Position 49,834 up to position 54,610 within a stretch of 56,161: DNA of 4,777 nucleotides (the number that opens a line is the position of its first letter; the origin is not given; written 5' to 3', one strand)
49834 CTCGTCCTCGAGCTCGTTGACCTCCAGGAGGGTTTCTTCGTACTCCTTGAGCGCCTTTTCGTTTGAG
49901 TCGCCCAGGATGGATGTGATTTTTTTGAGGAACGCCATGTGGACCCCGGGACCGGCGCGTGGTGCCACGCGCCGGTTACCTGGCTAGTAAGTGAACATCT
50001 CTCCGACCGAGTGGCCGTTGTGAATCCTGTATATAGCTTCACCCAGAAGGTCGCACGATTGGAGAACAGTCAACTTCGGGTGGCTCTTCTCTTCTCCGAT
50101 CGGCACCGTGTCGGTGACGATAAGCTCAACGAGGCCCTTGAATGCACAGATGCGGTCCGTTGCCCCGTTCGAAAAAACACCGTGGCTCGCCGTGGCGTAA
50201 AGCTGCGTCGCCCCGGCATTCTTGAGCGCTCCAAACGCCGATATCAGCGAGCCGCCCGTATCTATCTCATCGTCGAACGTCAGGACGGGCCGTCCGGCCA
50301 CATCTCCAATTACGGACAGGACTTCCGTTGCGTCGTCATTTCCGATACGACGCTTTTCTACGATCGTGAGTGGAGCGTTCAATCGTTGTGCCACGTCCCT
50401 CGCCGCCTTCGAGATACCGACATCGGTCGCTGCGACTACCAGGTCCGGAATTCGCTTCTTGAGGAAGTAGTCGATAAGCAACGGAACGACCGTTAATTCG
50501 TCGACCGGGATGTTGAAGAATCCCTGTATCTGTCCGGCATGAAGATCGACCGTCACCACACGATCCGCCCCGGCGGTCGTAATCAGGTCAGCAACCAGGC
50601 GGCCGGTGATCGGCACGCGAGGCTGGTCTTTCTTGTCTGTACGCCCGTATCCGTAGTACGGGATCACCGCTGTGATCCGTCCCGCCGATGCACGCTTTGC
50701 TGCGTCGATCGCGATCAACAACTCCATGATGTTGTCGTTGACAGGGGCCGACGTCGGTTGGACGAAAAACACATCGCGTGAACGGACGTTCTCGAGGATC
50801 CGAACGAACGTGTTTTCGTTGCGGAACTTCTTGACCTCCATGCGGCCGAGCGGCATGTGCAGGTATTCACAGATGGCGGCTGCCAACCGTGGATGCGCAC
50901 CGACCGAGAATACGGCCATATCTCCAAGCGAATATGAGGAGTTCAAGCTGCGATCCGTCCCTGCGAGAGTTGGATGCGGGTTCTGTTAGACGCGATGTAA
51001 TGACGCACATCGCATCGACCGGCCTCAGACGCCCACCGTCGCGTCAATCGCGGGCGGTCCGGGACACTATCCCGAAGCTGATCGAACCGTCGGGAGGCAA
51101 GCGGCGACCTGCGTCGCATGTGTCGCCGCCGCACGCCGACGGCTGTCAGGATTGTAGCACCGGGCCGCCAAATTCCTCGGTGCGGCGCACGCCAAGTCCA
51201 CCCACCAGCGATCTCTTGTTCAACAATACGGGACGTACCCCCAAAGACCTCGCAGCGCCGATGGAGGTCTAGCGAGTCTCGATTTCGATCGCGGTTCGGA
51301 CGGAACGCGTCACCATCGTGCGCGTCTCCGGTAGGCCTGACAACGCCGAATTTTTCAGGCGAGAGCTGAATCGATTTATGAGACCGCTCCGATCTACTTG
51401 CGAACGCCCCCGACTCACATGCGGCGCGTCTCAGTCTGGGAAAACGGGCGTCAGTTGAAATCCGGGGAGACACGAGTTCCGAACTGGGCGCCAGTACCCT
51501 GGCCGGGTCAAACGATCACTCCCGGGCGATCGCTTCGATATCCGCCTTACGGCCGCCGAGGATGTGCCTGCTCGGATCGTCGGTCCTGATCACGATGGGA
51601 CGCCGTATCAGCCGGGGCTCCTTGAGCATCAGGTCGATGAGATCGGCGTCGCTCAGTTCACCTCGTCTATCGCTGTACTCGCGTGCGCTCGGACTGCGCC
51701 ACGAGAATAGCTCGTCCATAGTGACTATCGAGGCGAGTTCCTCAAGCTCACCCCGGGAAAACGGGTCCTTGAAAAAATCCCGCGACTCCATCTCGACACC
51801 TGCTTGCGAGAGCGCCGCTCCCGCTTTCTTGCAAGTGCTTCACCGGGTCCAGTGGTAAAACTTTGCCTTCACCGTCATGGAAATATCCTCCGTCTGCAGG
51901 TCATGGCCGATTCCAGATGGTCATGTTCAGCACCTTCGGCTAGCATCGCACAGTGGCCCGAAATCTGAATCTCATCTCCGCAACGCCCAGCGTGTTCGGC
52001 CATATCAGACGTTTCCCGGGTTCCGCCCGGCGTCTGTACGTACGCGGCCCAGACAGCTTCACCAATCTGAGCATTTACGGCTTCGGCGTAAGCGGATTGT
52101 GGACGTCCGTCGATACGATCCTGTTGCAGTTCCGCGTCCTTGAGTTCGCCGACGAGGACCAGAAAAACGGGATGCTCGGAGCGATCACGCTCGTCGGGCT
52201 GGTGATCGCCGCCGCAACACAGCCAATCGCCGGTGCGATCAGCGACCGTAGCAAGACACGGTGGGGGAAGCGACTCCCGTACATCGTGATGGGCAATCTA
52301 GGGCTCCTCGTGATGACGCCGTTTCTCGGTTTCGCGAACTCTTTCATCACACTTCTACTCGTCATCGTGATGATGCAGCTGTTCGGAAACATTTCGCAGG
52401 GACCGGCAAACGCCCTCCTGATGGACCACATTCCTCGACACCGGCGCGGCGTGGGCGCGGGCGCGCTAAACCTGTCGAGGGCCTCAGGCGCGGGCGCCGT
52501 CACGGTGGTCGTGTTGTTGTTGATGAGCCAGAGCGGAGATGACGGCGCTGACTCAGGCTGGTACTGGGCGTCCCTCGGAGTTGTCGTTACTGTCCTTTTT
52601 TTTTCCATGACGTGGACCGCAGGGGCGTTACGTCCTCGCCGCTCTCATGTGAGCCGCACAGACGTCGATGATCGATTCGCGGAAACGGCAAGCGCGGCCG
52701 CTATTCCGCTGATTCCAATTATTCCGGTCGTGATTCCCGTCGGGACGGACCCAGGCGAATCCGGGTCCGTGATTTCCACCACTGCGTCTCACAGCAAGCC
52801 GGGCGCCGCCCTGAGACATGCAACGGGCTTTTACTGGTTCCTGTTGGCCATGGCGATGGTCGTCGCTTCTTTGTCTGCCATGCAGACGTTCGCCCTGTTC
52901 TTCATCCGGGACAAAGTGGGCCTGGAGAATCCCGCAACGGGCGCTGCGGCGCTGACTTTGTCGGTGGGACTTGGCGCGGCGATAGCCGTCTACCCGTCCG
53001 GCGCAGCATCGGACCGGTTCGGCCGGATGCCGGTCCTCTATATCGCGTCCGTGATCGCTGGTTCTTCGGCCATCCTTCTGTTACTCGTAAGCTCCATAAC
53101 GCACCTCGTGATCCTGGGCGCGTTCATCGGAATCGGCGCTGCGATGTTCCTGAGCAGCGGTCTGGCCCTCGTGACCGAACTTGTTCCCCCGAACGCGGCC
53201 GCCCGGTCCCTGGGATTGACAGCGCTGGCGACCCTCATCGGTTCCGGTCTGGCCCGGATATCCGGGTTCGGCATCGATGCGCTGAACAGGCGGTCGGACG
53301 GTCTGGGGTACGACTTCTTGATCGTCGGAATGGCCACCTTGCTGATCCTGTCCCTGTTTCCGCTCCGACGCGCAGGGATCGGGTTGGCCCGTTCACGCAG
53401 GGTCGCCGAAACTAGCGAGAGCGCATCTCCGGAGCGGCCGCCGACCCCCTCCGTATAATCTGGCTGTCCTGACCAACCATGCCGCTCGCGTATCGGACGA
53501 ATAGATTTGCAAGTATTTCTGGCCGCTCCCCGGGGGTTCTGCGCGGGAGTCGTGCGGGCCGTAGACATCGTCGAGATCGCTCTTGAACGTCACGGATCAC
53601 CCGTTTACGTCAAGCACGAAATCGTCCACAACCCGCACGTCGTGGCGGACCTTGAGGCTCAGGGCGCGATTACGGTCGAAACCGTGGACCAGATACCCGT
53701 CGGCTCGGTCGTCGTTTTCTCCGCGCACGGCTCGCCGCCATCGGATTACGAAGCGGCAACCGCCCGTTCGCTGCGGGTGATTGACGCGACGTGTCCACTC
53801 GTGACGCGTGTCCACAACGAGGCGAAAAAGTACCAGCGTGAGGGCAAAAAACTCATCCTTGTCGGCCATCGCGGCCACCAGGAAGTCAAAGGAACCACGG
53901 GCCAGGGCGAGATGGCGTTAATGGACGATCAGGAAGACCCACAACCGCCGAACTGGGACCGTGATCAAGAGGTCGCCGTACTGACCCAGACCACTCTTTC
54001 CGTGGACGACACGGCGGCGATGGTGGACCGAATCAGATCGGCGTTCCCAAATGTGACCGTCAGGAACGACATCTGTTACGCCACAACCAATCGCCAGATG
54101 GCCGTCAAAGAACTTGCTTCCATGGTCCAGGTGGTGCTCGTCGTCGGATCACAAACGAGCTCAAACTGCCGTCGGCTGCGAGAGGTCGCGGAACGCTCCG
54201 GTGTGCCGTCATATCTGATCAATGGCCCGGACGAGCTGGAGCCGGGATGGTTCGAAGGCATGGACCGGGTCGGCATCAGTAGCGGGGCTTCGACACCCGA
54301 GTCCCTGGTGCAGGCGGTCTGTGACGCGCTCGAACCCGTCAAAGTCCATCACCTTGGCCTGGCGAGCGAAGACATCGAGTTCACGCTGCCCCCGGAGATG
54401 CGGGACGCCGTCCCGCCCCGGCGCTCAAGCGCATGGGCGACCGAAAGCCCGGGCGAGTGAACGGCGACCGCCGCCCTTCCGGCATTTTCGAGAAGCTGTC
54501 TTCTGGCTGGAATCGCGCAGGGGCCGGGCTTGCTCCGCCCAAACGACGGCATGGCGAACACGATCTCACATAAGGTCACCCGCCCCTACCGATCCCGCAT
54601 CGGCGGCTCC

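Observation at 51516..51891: Candidate selenoprotein: ArsC/Spx-family gene with TGA in place of the first Cys of CxxC (U-S-T-C)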

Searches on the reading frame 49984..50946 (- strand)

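Call 52: search_protein_families(library=ncbifam, max_evalue=0.00001, proteins=[window:49984-50946:-])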
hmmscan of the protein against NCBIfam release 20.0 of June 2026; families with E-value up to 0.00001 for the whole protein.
window:49984-50946:- (320 aa): 11 families
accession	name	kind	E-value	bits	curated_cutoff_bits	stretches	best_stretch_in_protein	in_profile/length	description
NF002320.0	PRK01259.1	subfamily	9.4e-112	373.5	297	1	8-319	5-315/316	ribose-phosphate diphosphokinase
TIGR01251.1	ribP_PPkin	subfamily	1.5e-101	339.4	113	1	10-319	1-309/309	ribose-phosphate diphosphokinase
NF002758.0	PRK02812.1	equivalog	5.5e-100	334.7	518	1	10-318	22-329/330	ribose-phosphate pyrophosphokinase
NF002844.0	PRK03092.1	equivalog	4.7e-93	312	438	1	10-319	12-323/326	ribose-phosphate diphosphokinase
NF002618.0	PRK02269.1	equivalog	8.5e-93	311.5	460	1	6-318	2-316/321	ribose-phosphate diphosphokinase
NF003428.0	PRK04923.1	equivalog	9e-85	284.6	536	1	10-318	7-317/319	ribose-phosphate diphosphokinase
NF002686.0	PRK02458.1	equivalog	1.3e-83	281.1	506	1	4-320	4-318/323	ribose-phosphate diphosphokinase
NF001815.0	PRK00553.1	equivalog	6.2e-83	278.7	484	1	11-319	11-322/332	ribose-phosphate pyrophosphokinase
NF002095.0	PRK00934.1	equivalog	8.7e-56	189.2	296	1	18-282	9-268/287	ribose-phosphate diphosphokinase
NF005537.0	PRK07199.1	subfamily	3e-35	121.8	322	1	11-282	4-274/301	ribose-phosphate diphosphokinase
NF005299.0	PRK06827.1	subfamily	8.4e-27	93.9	327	1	64-317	100-367/383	phosphoribosylpyrophosphate synthetase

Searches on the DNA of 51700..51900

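Call 47: search_rna_families(source=window, start=51700, end=51900, threshold=evalue, max_evalue=10)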
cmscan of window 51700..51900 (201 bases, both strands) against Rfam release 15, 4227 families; matches with E-value up to 10: 2.
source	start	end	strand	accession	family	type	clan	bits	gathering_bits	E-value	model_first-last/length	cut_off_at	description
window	51772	51838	-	RF01394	isrK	Gene; sRNA;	-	12.7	50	1.3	1-77/77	no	isrK Hfq binding RNA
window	51751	51833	-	RF03541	Flavi_ISFV_xrRNA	Cis-reg;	-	10.5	50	7.2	1-89/89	no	Insect-specific Flavivirus exoribonuclease-resistant RNA element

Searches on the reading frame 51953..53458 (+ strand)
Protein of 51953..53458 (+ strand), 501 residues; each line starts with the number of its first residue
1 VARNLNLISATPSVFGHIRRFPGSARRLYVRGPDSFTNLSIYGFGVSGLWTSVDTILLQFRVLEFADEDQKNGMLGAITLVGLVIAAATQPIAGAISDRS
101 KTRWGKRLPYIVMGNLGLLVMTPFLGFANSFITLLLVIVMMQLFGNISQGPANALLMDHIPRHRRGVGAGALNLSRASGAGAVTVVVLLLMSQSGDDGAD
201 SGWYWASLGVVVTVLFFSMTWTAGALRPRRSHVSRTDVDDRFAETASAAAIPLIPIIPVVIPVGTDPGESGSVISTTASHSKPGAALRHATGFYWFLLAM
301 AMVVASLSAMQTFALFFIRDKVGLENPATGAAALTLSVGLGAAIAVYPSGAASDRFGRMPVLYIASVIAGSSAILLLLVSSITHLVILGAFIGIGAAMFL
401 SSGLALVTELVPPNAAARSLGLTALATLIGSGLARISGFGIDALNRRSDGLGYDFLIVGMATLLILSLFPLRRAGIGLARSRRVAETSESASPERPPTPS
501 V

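Call 52: search_protein_families(library=ncbifam, max_evalue=0.00001, proteins=[window:51953-53458:+])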
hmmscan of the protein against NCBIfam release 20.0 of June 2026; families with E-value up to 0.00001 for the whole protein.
window:51953-53458:+ (501 aa): 7 families
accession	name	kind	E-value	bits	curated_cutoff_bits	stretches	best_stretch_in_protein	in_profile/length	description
TIGR00883.1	2A0106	subfamily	7.9e-18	64.7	443.45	2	77-211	265-397/400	metabolite/H+ symporter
TIGR00880.1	2_A_01_02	superfamily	2.5e-10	40.6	131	1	336-442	5-111/141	multidrug resistance protein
TIGR00792.1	gph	subfamily_domain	3.7e-10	39.1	231.35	1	73-221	35-188/437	glycoside-pentoside-hexuronide (GPH):cation symporter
TIGR00881.1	2A0104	subfamily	4.7e-10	39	407.75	1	75-219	32-170/379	phosphoglycerate transporter protein PgtP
NF047787.1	PhglyTportPgtP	equivalog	5.1e-07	28.8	750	1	109-216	95-200/451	phosphoglycerate transporter PgtP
NF007237.0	PRK09669.1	subfamily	2.7e-06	26.3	610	1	72-219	44-200/461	putative symporter YagG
TIGR00710.1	efflux_Bcr_CflA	subfamily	7.5e-06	25.6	200.9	1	293-420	6-131/385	Bcr/CflA family efflux MFS transporter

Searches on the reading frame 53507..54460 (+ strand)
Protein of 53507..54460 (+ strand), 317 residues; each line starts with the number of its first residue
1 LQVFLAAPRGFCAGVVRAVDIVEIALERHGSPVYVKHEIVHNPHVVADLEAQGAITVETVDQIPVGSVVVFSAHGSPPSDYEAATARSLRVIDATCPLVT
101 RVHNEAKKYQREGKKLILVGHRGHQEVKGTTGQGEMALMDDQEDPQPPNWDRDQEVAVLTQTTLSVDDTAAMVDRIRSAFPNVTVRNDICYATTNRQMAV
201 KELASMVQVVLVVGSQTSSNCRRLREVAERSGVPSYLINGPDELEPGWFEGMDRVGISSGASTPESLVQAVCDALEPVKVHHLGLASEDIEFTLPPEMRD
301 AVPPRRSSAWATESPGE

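Call 52: search_protein_families(library=ncbifam, max_evalue=0.00001, proteins=[window:53507-54460:+])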
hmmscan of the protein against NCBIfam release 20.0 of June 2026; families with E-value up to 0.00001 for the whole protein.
window:53507-54460:+ (317 aa): 8 families
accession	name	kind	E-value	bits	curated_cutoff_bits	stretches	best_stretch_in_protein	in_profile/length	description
NF002188.0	PRK01045.1-2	equivalog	1.8e-112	375.5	420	1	1-301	1-310/315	4-hydroxy-3-methylbut-2-enyl diphosphate reductase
NF002190.0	PRK01045.1-4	subfamily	6e-110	367.1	389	1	1-300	7-317/321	4-hydroxy-3-methylbut-2-enyl diphosphate reductase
NF002189.0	PRK01045.1-3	equivalog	1.1e-107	359.7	444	1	2-301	15-322/326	4-hydroxy-3-methylbut-2-enyl diphosphate reductase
TIGR00216.1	ispH_lytB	equivalog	1.5e-92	309.7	187.85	1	3-276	2-280/282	4-hydroxy-3-methylbut-2-enyl diphosphate reductase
NF000907.0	PRK00087.1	equivalog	1.5e-73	248.1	624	1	1-276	1-276/671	bifunctional 4-hydroxy-3-methylbut-2-enyl diphosphate reductase/30S ribosomal protein S1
NF002187.0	PRK01045.1-1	equivalog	5e-72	242.4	276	1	1-278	1-278/282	4-hydroxy-3-methylbut-2-enyl diphosphate reductase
NF009024.0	PRK12360.1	equivalog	4.5e-55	187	387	1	1-276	1-279/281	4-hydroxy-3-methylbut-2-enyl diphosphate reductase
NF009911.0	PRK13371.1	equivalog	1.4e-34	119.8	440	2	2-137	56-198/405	4-hydroxy-3-methylbut-2-enyl diphosphate reductase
